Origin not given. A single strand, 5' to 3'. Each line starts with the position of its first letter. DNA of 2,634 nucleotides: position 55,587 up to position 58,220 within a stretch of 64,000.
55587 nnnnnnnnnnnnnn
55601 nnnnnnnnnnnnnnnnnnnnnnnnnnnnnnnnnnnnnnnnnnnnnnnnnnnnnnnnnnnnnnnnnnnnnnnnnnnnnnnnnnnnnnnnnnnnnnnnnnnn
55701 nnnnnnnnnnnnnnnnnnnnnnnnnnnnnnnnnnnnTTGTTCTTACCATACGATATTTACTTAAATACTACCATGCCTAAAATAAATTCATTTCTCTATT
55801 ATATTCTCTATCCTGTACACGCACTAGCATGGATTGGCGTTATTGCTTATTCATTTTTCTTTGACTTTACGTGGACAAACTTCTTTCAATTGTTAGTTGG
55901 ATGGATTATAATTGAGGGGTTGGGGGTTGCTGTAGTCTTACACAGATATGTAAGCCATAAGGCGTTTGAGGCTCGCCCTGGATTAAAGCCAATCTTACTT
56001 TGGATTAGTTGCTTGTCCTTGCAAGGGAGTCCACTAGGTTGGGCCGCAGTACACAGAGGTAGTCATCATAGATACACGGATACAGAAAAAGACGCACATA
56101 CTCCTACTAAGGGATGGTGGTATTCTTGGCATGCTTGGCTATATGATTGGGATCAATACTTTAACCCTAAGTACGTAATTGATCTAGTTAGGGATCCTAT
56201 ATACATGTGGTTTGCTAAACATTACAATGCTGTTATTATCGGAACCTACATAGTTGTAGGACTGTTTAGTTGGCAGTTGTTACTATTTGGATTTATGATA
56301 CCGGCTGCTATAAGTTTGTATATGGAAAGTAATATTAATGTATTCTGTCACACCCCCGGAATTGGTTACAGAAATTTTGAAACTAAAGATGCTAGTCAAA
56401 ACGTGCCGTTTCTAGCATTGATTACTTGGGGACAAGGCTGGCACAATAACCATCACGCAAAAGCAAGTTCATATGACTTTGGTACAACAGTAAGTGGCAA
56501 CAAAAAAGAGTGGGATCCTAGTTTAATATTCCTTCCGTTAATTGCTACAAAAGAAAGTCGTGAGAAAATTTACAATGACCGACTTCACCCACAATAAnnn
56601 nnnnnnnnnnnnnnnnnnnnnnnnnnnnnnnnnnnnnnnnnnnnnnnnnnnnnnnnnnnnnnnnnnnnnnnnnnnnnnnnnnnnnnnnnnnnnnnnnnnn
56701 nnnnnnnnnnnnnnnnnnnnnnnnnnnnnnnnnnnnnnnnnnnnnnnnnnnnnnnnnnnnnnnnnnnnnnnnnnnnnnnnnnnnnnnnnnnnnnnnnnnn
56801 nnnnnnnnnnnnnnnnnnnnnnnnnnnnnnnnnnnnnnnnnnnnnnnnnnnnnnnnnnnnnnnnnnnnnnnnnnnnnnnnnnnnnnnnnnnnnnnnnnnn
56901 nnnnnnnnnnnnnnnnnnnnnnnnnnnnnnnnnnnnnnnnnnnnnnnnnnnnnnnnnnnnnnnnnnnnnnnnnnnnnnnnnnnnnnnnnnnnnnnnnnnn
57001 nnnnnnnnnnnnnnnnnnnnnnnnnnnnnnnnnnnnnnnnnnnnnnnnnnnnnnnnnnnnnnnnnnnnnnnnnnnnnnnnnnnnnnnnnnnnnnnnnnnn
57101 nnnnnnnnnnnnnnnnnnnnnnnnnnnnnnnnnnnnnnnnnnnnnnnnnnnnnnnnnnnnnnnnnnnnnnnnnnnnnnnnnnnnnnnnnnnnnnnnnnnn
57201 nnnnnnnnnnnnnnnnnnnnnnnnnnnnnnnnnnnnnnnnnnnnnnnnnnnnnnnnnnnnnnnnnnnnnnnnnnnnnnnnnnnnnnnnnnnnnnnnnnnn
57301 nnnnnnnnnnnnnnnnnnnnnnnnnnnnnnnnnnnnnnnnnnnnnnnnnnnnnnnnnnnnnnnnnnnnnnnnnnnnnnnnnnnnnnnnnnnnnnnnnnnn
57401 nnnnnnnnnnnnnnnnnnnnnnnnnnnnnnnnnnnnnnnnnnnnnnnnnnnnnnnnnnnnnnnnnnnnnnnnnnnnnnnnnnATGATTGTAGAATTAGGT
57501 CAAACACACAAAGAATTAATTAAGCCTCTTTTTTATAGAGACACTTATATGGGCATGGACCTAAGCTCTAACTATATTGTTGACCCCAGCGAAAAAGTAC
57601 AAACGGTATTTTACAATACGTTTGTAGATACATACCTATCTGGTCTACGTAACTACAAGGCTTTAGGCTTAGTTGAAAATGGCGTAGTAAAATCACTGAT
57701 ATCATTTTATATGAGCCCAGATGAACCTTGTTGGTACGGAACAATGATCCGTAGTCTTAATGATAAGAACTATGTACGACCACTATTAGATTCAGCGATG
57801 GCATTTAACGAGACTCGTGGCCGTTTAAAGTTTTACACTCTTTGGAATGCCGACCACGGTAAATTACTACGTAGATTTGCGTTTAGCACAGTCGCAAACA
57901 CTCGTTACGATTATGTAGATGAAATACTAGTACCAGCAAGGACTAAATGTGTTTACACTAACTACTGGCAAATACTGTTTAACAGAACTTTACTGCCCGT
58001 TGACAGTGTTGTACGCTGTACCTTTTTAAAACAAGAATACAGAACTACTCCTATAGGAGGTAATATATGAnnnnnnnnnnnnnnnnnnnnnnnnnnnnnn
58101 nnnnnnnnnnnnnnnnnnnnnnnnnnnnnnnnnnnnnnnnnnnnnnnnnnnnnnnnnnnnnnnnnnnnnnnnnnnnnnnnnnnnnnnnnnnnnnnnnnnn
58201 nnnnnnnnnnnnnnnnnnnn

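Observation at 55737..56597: Phage-encoded stearoyl-CoA-type membrane desaturase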

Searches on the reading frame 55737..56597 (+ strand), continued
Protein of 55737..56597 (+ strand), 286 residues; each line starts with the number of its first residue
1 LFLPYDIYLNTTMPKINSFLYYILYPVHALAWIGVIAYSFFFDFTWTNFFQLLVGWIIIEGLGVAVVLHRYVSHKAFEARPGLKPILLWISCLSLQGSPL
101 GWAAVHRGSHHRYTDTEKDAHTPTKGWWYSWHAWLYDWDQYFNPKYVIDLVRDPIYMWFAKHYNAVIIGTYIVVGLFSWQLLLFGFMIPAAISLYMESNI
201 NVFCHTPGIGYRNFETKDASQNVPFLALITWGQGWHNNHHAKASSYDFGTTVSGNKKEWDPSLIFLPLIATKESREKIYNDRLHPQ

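Call 60: get_annotated_region(hit=H1, flank=6000)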
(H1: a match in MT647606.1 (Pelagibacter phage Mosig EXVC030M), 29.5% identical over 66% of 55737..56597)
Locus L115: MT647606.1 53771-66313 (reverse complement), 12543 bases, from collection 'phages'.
description: Pelagibacter phage Mosig EXVC030M, complete genome.
organism: Pelagibacter phage Mosig EXVC030M (NCBI taxid 2759214)
taxonomy: Viruses; Duplodnaviria; Heunggongvirae; Uroviricota; Caudoviricetes; Kyanoviridae
host: Candidatus Pelagibacter ubique HTCC1062; source: oxygen minimum zone; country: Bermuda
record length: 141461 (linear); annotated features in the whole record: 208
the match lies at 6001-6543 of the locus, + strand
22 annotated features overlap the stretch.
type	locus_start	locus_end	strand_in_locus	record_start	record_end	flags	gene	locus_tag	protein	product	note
CDS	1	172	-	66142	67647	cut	-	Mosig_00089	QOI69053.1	putative carbamoyltransferase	-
CDS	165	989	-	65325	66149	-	-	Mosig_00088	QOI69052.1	putative molybdenum cofactor biosynthesis enzyme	putative Molybdenum cofactor biosynthesis enzyme (MoaA)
CDS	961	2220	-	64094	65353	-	-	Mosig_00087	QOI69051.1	putative UDP-4-amino-4-deoxy-L-arabinose--oxoglutarate aminotransferase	-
CDS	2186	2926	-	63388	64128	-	-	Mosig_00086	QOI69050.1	hypothetical protein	-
CDS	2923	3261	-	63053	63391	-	-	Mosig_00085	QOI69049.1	hypothetical protein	-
CDS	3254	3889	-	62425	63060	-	-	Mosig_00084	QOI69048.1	putative molybdenum cofactor biosynthesis enzyme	-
CDS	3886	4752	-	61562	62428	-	-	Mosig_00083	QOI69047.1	putative molybdenum cofactor biosynthesis enzyme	-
CDS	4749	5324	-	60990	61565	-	-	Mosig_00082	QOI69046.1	putative nitroreductase domain-containing protein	-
CDS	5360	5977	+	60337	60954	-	-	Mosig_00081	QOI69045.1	putative Asp_Arg_Hydrox domain-containing protein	putative Asp_Arg_Hydrox domain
CDS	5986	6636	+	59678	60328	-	-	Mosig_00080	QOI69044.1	putative FA_desaturase domain protein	putative FA_desaturase domain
CDS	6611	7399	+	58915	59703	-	-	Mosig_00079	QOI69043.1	putative aminotransferase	-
CDS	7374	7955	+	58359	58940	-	-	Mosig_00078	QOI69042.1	putative NADPH-dependent FMN reductase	-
CDS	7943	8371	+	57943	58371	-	-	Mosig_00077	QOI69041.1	putative peroxiredoxin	-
CDS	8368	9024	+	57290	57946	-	-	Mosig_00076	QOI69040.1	hypothetical protein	-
CDS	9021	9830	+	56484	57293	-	-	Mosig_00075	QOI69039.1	putative taurine catabolism dioxygenase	-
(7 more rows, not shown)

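Call 61: get_annotated_region(hit=H2, flank=6000)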
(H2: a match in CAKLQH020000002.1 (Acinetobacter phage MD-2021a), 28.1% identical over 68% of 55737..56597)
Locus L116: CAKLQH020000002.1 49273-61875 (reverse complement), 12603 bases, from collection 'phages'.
description: Acinetobacter phage MD-2021a strain 5899STDY8049191 genome assembly, contig: ERS3583567SCcontig000002, whole genome shotgun sequence.
organism: Acinetobacter phage MD-2021a (NCBI taxid 2899278)
taxonomy: Viruses; Duplodnaviria; Heunggongvirae; Uroviricota; Caudoviricetes
host: -; source: not known; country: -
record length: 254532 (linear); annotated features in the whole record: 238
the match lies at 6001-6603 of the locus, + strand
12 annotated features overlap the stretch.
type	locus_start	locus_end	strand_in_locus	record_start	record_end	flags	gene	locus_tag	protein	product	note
CDS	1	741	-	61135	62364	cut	trpB_1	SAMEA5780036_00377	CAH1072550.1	tryptophan synthase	-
CDS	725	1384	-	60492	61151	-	trpC_1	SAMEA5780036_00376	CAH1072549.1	tryptophan biosynthesis protein [includes: indole-3-glycero phosphate synthase; N-(5'-phospho ribosyl)anthranilate isomerase]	-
CDS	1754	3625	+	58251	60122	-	btuB_1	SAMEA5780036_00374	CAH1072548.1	vitamin B12/cobalamin outer membrane transporter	-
CDS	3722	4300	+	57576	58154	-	yvqK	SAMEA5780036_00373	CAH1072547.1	putative B12 related propanediol dehydrogenase protein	-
CDS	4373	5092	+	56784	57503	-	ugpQ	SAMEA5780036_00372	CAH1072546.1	glycerophosphoryl diester phosphodiesterase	-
CDS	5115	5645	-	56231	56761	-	-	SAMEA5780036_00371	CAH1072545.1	META domain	-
CDS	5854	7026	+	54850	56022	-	-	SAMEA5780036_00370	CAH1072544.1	Fatty acid desaturase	-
CDS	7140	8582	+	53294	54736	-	ydiU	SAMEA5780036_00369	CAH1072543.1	putative cytoplasmic protein YdiU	-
CDS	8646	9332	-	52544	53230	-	baeR_1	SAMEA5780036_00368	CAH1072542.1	transcriptional response regulatory protein BaeR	-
CDS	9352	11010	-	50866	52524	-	baeS_1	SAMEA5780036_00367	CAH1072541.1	sensor protein BaeS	-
CDS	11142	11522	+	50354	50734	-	-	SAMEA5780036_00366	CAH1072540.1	Uncharacterised protein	-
CDS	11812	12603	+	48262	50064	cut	aidB_3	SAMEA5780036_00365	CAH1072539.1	isovaleryl CoA dehydrogenase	-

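Call 70: find_encoding_contigs(protein=P0164, flank=8000, max_places=2)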
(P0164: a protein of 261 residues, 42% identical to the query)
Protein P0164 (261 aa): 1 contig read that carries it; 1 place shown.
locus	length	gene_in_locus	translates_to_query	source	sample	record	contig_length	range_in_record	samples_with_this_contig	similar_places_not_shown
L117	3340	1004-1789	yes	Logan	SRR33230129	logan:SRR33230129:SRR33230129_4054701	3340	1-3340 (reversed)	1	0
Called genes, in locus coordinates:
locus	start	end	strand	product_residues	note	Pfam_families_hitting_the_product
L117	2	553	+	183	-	?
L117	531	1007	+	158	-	-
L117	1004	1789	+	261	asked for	PF00487:FA_desaturase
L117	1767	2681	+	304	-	PF04055:Radical_SAM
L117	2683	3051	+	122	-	-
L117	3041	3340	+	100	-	?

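Call 71: find_encoding_contigs(protein=P0161, flank=8000, max_places=2)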
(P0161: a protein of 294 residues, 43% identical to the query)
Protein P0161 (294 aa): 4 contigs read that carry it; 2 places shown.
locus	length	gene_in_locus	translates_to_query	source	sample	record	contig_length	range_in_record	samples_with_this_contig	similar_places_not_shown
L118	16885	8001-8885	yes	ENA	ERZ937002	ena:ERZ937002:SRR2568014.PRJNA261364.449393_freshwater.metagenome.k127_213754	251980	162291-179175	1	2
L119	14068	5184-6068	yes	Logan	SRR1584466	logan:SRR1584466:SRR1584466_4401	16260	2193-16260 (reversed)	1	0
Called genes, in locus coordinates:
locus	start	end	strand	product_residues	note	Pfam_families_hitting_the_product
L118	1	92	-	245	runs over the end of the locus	-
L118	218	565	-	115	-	-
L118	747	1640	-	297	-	-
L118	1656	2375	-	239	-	-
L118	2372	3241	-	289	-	-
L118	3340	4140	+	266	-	PF00487:FA_desaturase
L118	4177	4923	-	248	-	-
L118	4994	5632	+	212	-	PF05118:Asp_Arg_Hydrox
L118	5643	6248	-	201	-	-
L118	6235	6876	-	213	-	-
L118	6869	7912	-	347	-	-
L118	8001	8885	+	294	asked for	PF00487:FA_desaturase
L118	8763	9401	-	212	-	-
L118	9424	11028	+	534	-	-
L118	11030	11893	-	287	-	-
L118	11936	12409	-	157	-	-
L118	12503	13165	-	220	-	-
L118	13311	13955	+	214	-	PF05118:Asp_Arg_Hydrox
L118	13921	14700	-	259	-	PF05118:Asp_Arg_Hydrox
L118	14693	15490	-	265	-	PF00487:FA_desaturase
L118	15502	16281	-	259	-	-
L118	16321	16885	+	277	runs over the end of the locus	-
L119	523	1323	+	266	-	PF00487:FA_desaturase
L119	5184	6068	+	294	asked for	PF00487:FA_desaturase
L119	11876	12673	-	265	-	PF00487:FA_desaturase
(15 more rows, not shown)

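Call 72: find_encoding_contigs(protein=P0163, flank=8000, max_places=2)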
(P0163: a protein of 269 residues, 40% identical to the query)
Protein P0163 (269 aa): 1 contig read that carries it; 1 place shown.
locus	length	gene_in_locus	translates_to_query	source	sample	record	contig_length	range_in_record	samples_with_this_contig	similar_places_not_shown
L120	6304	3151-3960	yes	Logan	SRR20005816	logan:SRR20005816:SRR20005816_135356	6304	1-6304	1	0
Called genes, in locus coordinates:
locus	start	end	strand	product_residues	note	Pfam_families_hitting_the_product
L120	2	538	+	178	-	?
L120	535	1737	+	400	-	-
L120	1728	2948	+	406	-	PF00657:Lipase_GDSL (faint), PF13472:Lipase_GDSL_2 (weak)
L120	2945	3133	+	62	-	PF19451:DUF5989 (weak)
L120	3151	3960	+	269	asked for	PF00487:FA_desaturase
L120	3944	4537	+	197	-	-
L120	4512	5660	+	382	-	-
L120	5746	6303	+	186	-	?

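Call 95: fold_search(model_id=the predicted structure, library=viral)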
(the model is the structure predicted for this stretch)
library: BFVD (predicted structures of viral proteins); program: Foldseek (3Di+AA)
matches with E <= 10: 22; with E <= 0.001: 2
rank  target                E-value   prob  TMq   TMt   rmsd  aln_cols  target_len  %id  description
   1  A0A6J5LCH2            2.6e-06  1.00  0.61  0.71   4.1       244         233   22  OLE1 Fatty-acid desaturase [uncultured Caudovirales phage]
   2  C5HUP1                1.1e-04  1.00  0.50  0.81   3.0       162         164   22  Fatty acid desaturase (Fragment) [Emiliania huxleyi virus sp.]
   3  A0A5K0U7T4            1.9e+00  0.21  0.41  0.27  15.1       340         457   13  Cytochrome b5-like heme/steroid binding domain [Yasminevirus sp. GU-2018]
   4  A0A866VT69            2.9e+00  0.01  0.12  0.07  24.3       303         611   11  G protein-coupled receptor 2 [Elephant endotheliotropic herpesvirus 1A]
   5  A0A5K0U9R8            3.5e+00  0.10  0.28  0.26   9.2       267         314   13  Fatty acid hydroxylase domain-containing protein [Yasminevirus sp. GU-2018]
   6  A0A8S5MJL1            4.0e+00  0.03  0.15  0.16  20.8       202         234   12  Cytochrome c-type biogenesis protein [Siphoviridae sp. ctF7F8]
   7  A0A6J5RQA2            5.5e+00  0.02  0.12  0.04  20.2       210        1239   11  COG5281 Phage-related minor tail protein [uncultured Caudovirales phage]
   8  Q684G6                6.3e+00  0.03  0.17  0.24  12.0       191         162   10  (no name in the UniProt tables at hand)
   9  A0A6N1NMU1            6.6e+00  0.01  0.14  0.13  18.7       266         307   11  Putative orfan [Tupanvirus soda lake]
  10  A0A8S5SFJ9            6.6e+00  0.01  0.13  0.09  23.8       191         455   10  Uncharacterized protein [Myoviridae sp. ctyhJ29]
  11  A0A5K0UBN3            7.5e+00  0.01  0.15  0.07  18.0       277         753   10  Uncharacterized protein [Yasminevirus sp. GU-2018]
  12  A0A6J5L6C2            7.9e+00  0.02  0.15  0.18  15.2       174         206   11  Uncharacterized protein [uncultured Caudovirales phage]
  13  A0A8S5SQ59            7.9e+00  0.01  0.14  0.09  22.8       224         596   12  Tail tape measure (Fragment) [Siphoviridae sp. ctTaQ5]
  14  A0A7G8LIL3            8.3e+00  0.02  0.16  0.17  20.1       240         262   12  Membrane protein [Gordonia phage Rabbitrun]
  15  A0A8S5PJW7            8.3e+00  0.01  0.13  0.16  17.9       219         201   14  Accessory gene regulator B [Siphoviridae sp. ctOSJ35]
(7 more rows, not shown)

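Call 99: search_protein_families(library=phrogs, proteins=[L118:747-1640:-, L118:1656-2375:-, L118:4177-4923:-, L118:5643-6248:-, L118:6235-6876:-, L118:6869-7912:-, L118:9424-11028:+, L118:11030-11893:-, L118:12503-13165:-, L118:15502-16281:-], max_evalue=0.001)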
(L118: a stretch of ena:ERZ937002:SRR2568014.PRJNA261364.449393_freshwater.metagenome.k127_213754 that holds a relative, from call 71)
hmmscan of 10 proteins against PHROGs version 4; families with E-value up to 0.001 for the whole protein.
L118:747-1640:- (297 aa): 2 families
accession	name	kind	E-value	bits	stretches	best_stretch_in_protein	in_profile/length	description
phrog_26038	-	unknown function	1.6e-06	29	1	36-91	21-76/291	-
phrog_1550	-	moron, auxiliary metabolic gene and host takeover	0.00033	20.6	1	52-158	143-258/418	QueC-like queuosine biosynthesis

L118:1656-2375:- (239 aa): 0 families

L118:4177-4923:- (248 aa): 0 families

L118:5643-6248:- (201 aa): 0 families

L118:6235-6876:- (213 aa): 0 families

L118:6869-7912:- (347 aa): 0 families

L118:9424-11028:+ (534 aa): 0 families

L118:11030-11893:- (287 aa): 0 families

L118:12503-13165:- (220 aa): 0 families

L118:15502-16281:- (259 aa): 1 family
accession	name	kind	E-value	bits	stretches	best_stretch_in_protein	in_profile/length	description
phrog_274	-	DNA, RNA and nucleotide metabolism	5.2e-05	24.2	0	211-243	140-173/192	DNA endonuclease V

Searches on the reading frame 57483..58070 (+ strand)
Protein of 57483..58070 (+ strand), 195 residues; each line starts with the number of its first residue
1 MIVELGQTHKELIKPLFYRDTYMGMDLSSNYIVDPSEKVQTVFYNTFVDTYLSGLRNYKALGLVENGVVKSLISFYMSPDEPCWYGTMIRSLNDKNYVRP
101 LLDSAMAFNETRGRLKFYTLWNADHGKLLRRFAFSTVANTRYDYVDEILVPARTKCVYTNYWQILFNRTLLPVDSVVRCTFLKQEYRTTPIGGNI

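Call 3: search_protein_families(library=pfam, proteins=[window:57483-58070:+], max_evalue=0.01)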
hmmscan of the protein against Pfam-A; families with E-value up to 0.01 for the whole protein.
window:57483-58070:+ (195 aa): 0 families

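Call 9: search_protein_families(library=phrogs, proteins=[window:57483-58070:+], max_evalue=0.001)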
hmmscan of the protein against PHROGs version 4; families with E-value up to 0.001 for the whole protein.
window:57483-58070:+ (195 aa): 0 families

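Call 22: search_protein_families(library=ncbifam, proteins=[window:57483-58070:+], max_evalue=0.01)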
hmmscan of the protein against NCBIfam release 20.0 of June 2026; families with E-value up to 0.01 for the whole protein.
window:57483-58070:+ (195 aa): 0 families

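Call 51: search_solved_structures(query=A3, max_evalue=10)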
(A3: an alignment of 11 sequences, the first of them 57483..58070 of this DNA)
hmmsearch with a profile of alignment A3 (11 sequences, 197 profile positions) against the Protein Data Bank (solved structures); distinct sequences matched with E-value up to 10: 0.

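Call 96: search_protein_families(library=pfam, alignment_id=A3, max_evalue=5)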
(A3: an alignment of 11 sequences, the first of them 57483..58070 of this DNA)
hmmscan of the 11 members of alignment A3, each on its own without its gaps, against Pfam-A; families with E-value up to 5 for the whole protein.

A. member 1, window:57483-58070:+ (195 aa): 0 families

B. families by the number of members that match (of 11 scanned): 10 families
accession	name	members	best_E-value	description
PF00583.31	Acetyltransf_1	3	0.0015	Acetyltransferase (GNAT) family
PF20321.3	DUF6616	3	0.017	Family of unknown function (DUF6616)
PF13508.13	Acetyltransf_7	2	0.024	Acetyltransferase (GNAT) domain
PF24731.1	DUF7683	2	0.083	Domain of unknown function (DUF7683)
PF13302.13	Acetyltransf_3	1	0.061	Acetyltransferase (GNAT) domain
PF23641.1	YmcF-like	1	0.085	YmcF-like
PF18078.7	Thioredoxin_11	1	0.088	Thioredoxin-like SNTX domain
PF14417.12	MEDS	1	0.11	MEDS: MEthanogen/methylotroph, DcmR Sensory domain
PF16103.11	DUF4822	1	0.12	Domain of unknown function (DUF4822)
PF02638.21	GHL10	1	0.17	Glycosyl hydrolase-like 10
